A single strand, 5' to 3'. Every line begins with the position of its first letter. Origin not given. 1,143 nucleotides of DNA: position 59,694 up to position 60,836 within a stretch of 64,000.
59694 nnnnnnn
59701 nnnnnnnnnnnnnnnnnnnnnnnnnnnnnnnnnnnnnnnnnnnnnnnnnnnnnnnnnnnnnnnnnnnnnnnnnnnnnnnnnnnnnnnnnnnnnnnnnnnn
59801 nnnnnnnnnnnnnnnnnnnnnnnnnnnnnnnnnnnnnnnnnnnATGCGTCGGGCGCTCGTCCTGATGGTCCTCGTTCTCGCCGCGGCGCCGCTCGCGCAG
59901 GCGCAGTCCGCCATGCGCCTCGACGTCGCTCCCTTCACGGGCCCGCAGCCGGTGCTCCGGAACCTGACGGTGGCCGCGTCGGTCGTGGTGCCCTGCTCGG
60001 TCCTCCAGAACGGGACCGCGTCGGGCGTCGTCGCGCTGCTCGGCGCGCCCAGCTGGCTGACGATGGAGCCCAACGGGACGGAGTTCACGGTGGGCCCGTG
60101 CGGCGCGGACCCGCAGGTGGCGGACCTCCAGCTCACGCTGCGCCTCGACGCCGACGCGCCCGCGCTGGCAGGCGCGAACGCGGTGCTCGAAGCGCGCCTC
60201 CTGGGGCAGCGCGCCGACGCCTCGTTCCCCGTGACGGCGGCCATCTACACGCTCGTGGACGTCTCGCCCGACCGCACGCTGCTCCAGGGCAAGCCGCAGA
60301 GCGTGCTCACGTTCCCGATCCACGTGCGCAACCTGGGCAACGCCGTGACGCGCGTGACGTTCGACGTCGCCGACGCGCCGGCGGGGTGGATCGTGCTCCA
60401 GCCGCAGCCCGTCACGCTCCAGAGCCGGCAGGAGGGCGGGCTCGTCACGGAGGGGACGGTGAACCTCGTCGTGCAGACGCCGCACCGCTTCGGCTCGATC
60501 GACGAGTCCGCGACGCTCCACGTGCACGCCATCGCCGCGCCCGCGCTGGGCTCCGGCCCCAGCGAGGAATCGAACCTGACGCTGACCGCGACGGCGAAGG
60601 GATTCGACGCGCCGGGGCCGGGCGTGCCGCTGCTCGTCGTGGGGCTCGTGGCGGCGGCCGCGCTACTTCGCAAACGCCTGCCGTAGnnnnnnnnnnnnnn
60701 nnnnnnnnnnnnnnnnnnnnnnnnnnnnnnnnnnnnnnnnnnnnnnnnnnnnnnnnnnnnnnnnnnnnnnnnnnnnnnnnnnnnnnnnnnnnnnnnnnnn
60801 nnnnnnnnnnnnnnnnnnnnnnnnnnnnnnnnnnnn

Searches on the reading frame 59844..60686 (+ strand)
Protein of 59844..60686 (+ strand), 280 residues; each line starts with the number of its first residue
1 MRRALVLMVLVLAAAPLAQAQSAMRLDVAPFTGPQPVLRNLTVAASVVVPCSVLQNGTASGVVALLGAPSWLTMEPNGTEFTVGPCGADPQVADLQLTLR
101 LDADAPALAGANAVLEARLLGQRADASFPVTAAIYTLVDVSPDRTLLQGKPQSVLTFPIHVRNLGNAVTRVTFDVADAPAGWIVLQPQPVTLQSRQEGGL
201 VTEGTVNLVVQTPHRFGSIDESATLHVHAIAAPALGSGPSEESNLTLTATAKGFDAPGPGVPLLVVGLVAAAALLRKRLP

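Call 3: search_protein_families(library=ncbifam, proteins=[window:59844-60686:+], max_evalue=10)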
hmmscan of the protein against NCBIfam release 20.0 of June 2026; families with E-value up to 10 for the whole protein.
window:59844-60686:+ (280 aa): 2 families
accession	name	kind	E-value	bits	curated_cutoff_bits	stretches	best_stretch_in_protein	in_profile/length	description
NF041740.1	choice_anch_T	equivalog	3.1e-05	23.2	70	1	39-237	45-245/259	choice-of-anchor T family protein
TIGR04126.1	PGF_CTERM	domain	9.3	6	24.5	1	255-278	4-27/28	PGF-CTERM sorting domain-containing protein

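Call 4: search_protein_families(library=pfam, proteins=[window:59844-60686:+], max_evalue=10)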
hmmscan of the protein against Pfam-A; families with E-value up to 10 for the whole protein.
window:59844-60686:+ (280 aa): 0 families

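Call 10: find_homologous_proteins(query=window:59844-60686:+)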
Query window:59844-60686:+ (280 aa): 4 proteins with E <= 0.001 among 8000 candidates.
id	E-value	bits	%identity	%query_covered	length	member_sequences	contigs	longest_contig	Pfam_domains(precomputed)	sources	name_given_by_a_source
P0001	1.1e-171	587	100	100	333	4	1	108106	-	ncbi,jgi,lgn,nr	ncbi:MAG: hypothetical protein QOE90_2498 [Thermoplasmata archaeon]|jgi:hypothetical protein|nr:hypo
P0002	2.5e-116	406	71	90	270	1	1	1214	-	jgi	jgi:hypothetical protein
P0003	3.9e-99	349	62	94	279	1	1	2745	-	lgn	-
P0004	2.2e-96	340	60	92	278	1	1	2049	-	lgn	-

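Call 26: search_protein_representatives(alignment_id=A1)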
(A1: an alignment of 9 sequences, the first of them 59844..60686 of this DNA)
Query: 9 sequences, 292 profile positions. Proteins with E-value up to 0.001 (for the whole library): 1563; up to 1e-10: 861; up to 1e-30: 188. The best 150 are listed.
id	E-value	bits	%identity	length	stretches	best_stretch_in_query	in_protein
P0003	5.5e-109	380.3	-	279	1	1-292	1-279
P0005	1.7e-102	359.0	-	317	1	8-291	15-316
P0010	7.8e-101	353.6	-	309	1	7-292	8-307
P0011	1.0e-84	300.6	-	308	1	9-291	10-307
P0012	1.7e-78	280.2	-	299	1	1-291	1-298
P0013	2.9e-75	269.7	-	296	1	1-291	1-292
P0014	9.1e-73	261.5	-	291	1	7-292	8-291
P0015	1.1e-71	257.9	-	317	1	5-290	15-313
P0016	1.4e-71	257.5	-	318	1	7-292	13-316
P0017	1.8e-70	253.9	-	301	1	1-292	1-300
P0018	8.4e-70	251.7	-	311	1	3-291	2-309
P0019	1.1e-69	251.4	-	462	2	7-291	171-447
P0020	3.4e-69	249.7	-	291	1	4-290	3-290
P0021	9.0e-69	248.3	-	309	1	5-291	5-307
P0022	4.7e-66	239.4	-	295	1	7-290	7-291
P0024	3.7e-65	236.5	-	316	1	5-290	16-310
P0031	4.5e-63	229.6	-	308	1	8-289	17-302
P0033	5.1e-62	226.2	-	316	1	10-291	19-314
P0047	4.3e-58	213.3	-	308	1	8-291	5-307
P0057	3.0e-56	207.2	-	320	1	4-291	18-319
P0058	1.4e-55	205.0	-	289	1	4-290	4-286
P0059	2.1e-55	204.4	-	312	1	4-291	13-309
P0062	1.6e-54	201.6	-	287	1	5-289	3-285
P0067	1.9e-53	198.0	-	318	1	9-290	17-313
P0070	4.2e-53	196.9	-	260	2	193-290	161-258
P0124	1.9e-42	161.9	-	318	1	8-288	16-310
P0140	5.8e-39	150.5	-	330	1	7-288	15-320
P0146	2.6e-37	145.1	-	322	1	8-291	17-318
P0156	6.0e-36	140.6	-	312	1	4-289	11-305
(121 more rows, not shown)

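Call 33: search_protein_families(library=ncbifam, alignment_id=A2, max_evalue=0.01)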
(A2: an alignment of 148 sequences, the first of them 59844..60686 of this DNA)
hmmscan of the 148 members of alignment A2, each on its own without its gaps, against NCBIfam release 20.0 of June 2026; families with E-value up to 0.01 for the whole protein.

A. member 1, window:59844-60686:+ (280 aa): 1 family
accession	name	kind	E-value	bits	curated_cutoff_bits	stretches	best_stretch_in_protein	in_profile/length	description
NF041740.1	choice_anch_T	equivalog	3.1e-05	23.2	70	1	39-237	45-245/259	choice-of-anchor T family protein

B. families by the number of members that match (of 148 scanned): 8 families
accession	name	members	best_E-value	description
NF041740.1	choice_anch_T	124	4e-20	choice-of-anchor T family protein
TIGR01451.2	B_ant_repeat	3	0.0022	DUF11 type repeat protein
TIGR03901.2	MYXO-CTERM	2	0.0024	MYXO-CTERM sorting domain-containing protein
NF033507.3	Loki-CTERM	1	0.00015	Loki-CTERM sorting domain-containing protein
NF045529.2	Heimdall-CTERM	1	0.00018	Heimdall-CTERM domain-containing surface protein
NF033506.0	PACE-CTERM-PROT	1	0.00055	putative S-layer protein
NF012211.1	tand_rpt_95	1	0.0012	tandem-95 repeat protein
TIGR04126.1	PGF_CTERM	1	0.0095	PGF-CTERM sorting domain-containing protein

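Call 43: predict_structure(alignment_id=A2)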
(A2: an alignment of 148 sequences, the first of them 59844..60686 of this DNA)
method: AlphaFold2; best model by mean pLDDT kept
length: 280 residues; sequences in the alignment: 148
mean_pLDDT: 95.1   pTM: 0.82
mean pLDDT of the five models: 95.1, 95.1, 94.9, 94.3, 94.0
residues with pLDDT >= 90: 247; 70-90: 29; 50-70: 4; < 50: 0
segments of 3 or more residues with pLDDT < 50: none
pLDDT, mean of each block of 10 residues (from residue 1): 90 79 94 96 97 92 97 95 92 97 97 98 97 98 98 98 98 97 98 97 98 96 98 95 98 88 91 90
secondary structure, 60 per line:
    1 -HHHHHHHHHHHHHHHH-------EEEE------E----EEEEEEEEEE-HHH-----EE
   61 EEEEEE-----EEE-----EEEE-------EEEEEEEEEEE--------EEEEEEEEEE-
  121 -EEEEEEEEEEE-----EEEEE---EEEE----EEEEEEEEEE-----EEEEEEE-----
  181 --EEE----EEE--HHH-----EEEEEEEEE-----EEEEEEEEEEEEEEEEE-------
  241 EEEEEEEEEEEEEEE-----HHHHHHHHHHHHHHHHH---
elements in order: H2-17 E25-28 E40-49 E59-66 E72-74 E80-83 E91-101 E110-119 E122-132 E138-142 E146-149 E154-163 E169-175 E183-185 E190-192 E203-211 E217-233 E241-255 H261-277

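Call 47: fold_search(model_id=the predicted structure, library=pdb)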
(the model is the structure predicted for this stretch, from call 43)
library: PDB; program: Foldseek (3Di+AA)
matches with E <= 10: 1894; with E <= 0.001: 321
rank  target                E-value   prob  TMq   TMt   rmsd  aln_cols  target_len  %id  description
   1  9ijj_L                2.5e-08  1.00  0.34  0.39  12.4       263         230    9  In situ structure of the central apparatus in mouse sperm axoneme. (released 2025-06-04)
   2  7sqc_F0               2.5e-08  1.00  0.30  0.28  10.4       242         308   11  Ciliary C1 central pair apparatus isolated from Chlamydomonas reinhardtii (released 2022-04-13)
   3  8xez_A                6.4e-08  1.00  0.31  0.14  12.9       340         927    9  Cryo-EM structure of integrin ITGAV/ITGB3 complex, conformation 5 (released 2024-12-18)
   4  7sqc_M1               6.7e-08  1.00  0.30  0.17  16.4       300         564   10  Ciliary C1 central pair apparatus isolated from Chlamydomonas reinhardtii (released 2022-04-13)
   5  9ijj_E                7.4e-08  1.00  0.31  0.21   8.9       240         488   11  In situ structure of the central apparatus in mouse sperm axoneme. (released 2025-06-04)
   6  7ptb                  9.0e-08  1.00  0.34  0.31   9.4       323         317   11  Crystal structure of the SPD-2 domain of human CEP192 (released 2022-04-06)
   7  9ijj_h                1.4e-07  1.00  0.32  0.09  10.7       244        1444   11  In situ structure of the central apparatus in mouse sperm axoneme. (released 2025-06-04)
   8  7sqc_O1               1.7e-07  1.00  0.31  0.16  13.8       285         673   14  Ciliary C1 central pair apparatus isolated from Chlamydomonas reinhardtii (released 2022-04-13)
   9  7som_D                1.9e-07  1.00  0.29  0.08  10.8       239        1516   15  Ciliary C2 central pair apparatus isolated from Chlamydomonas reinhardtii (released 2022-04-13)
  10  7sqc_2B               2.4e-07  1.00  0.33  0.15   8.9       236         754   14  Ciliary C1 central pair apparatus isolated from Chlamydomonas reinhardtii (released 2022-04-13)
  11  3f83                  2.4e-07  1.00  0.45  0.29   7.6       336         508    9  Structure of fusion complex of the minor pilin CfaE and major pilin CfaB of CFA/I pili from ETEC E. coli (released 2009-08-11)
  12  7sqc_F1               3.3e-07  1.00  0.31  0.20  10.6       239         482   13  Ciliary C1 central pair apparatus isolated from Chlamydomonas reinhardtii (released 2022-04-13)
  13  7sqc_T1               5.4e-07  1.00  0.30  0.19  10.9       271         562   13  Ciliary C1 central pair apparatus isolated from Chlamydomonas reinhardtii (released 2022-04-13)
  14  4mmz_A                6.3e-07  1.00  0.35  0.14  12.7       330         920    9  Integrin AlphaVBeta3 ectodomain bound to an antagonistic tenth domain of Fibronectin (released 2014-03-26)
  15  3ije_A                8.0e-07  1.00  0.36  0.14  11.5       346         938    8  Crystal structure of the complete integrin alhaVbeta3 ectodomain plus an Alpha/beta transmembrane fragment (released 2009-09-29)
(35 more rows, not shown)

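Call 60: find_homologous_proteins(query=A2, max_evalue=0.00001)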
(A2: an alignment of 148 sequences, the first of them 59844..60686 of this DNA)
Query A2 (148 sequences) (280 aa, profile of the alignment): 6 proteins with E <= 0.00001 among 8000 candidates.
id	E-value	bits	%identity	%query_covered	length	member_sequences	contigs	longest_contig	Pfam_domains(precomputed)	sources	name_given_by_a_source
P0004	1.5e-68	249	60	92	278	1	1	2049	-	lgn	-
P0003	7.7e-67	244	62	94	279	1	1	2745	-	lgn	-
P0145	1.2e-65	240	28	38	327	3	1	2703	-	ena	-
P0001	1.6e-65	239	100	100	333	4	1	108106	-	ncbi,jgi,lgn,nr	ncbi:MAG: hypothetical protein QOE90_2498 [Thermoplasmata archaeon]|jgi:hypothetical protein|nr:hypo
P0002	1.2e-64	236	71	90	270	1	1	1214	-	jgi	jgi:hypothetical protein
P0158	2.4e-20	91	25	77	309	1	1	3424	-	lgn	-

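Call 61: list_cluster_members(proteins=[P0031, P0047, P0057, P0059, P0067, P0070, P0124, P0140, P0146, P0156])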
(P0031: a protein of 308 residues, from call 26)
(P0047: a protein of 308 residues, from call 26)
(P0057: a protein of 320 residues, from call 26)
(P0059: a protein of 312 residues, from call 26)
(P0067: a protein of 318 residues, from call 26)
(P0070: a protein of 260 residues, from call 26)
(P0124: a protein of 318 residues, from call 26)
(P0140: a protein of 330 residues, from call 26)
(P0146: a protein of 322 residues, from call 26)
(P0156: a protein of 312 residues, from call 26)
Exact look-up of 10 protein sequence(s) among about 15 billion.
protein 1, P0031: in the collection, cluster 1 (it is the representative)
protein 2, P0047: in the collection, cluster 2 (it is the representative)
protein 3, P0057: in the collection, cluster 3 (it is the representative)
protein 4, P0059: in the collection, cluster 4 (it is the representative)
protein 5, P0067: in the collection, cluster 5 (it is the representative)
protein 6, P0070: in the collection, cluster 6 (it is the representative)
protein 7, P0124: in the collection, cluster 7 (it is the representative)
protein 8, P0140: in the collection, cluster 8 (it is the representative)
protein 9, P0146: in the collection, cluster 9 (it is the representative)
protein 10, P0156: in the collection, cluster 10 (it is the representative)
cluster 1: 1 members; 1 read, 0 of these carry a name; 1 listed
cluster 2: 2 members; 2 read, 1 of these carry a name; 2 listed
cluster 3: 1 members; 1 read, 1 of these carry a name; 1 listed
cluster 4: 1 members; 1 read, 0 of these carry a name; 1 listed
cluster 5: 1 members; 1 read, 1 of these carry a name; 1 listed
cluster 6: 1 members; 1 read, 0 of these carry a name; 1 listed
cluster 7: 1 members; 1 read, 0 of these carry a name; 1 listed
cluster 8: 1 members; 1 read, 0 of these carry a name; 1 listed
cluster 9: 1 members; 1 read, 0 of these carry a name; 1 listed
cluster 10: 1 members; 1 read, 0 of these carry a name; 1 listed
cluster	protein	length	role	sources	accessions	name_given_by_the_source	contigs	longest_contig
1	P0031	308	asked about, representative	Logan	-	-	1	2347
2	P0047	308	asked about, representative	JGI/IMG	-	hypothetical protein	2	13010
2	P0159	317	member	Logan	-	-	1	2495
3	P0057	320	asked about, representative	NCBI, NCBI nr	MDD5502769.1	MAG: hypothetical protein PHH26_04810 [Candidatus Thermoplasmatota archaeon] | hypothetical protein [Candidatus Thermoplasmatota archaeon]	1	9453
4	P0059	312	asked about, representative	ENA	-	-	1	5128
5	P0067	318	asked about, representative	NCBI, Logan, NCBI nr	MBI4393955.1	MAG: hypothetical protein HY556_09210 [Euryarchaeota archaeon] | hypothetical protein [Euryarchaeota archaeon]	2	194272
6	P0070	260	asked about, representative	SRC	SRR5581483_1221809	-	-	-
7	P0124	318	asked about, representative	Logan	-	-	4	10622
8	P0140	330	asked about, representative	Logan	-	-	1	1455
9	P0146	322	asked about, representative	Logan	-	-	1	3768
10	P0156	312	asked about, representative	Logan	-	-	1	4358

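Call 62: search_solved_structures(query=A2, max_evalue=1)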
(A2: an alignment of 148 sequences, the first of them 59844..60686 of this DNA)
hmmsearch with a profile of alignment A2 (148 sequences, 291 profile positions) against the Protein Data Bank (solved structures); distinct sequences matched with E-value up to 1: 3.
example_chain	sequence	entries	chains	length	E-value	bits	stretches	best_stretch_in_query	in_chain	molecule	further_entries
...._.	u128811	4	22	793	0.013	17.9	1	221-291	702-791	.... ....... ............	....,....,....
3lvz_A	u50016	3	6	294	0.14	14.5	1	1-43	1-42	Blr6230 protein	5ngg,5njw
2lhb_A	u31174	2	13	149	0.44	12.9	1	95-164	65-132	HEMOGLOBIN V (CYANO MET) | PROTEIN (HEMOGLOBIN)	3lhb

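Call 63: search_protein_families(library=pfam, alignment_id=A2, max_evalue=0.01)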
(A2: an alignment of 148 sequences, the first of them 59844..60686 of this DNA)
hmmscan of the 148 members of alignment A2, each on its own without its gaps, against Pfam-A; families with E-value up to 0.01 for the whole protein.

A. member 1, window:59844-60686:+ (280 aa): 0 families

B. families by the number of members that match (of 148 scanned): 6 families
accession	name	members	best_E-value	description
PF11614.14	FixG_C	3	1.5e-06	IG-like fold at C-terminal of FixG, putative oxidoreductase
PF18204.6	PGF-CTERM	1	6.3e-05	PGF-CTERM motif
PF20345.3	DUF6640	1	0.00023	Family of unknown function (DUF6640)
PF10633.15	NPCBM_assoc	1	0.00074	NPCBM-associated, NEW3 domain of alpha-galactosidase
PF19586.5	DUF6093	1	0.007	Family of unknown function (DUF6093)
PF14258.12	DUF4350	1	0.0076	Domain of unknown function (DUF4350)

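Call 64: search_solved_structures(query=A2, max_evalue=0.05, show_alignments=1)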
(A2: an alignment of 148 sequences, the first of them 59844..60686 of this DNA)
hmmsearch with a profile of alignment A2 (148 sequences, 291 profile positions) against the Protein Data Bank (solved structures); distinct sequences matched with E-value up to 0.05: 1.
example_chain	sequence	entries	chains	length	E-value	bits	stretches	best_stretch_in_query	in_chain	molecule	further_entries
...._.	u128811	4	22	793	0.013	17.9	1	221-291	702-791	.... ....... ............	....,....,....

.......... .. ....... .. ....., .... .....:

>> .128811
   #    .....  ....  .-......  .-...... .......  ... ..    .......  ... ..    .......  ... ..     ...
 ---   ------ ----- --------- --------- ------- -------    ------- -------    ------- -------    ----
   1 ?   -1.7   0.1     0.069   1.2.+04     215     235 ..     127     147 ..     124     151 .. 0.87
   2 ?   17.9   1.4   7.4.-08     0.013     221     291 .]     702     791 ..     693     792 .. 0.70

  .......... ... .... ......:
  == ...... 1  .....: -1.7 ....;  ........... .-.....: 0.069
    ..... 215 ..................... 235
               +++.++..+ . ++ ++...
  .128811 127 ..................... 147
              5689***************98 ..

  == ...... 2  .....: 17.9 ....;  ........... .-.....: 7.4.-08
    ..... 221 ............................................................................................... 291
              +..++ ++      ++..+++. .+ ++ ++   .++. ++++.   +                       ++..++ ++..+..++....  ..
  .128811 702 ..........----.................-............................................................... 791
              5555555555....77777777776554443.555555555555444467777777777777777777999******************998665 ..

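Call 69: find_encoding_contigs(protein=P0003, flank=10000, max_places=3)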
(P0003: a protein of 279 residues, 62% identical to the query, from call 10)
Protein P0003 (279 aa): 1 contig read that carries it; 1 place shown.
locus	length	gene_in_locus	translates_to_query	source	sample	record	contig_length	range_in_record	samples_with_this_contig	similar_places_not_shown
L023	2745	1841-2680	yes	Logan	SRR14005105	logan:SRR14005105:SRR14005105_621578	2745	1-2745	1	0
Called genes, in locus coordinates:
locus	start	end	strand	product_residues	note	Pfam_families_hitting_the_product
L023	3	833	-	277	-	?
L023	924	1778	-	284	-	PF13370:Fer4_13 (weak), PF00753:Lactamase_B (faint), PF14597:Lactamase_B_5 (weak)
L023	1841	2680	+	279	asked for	-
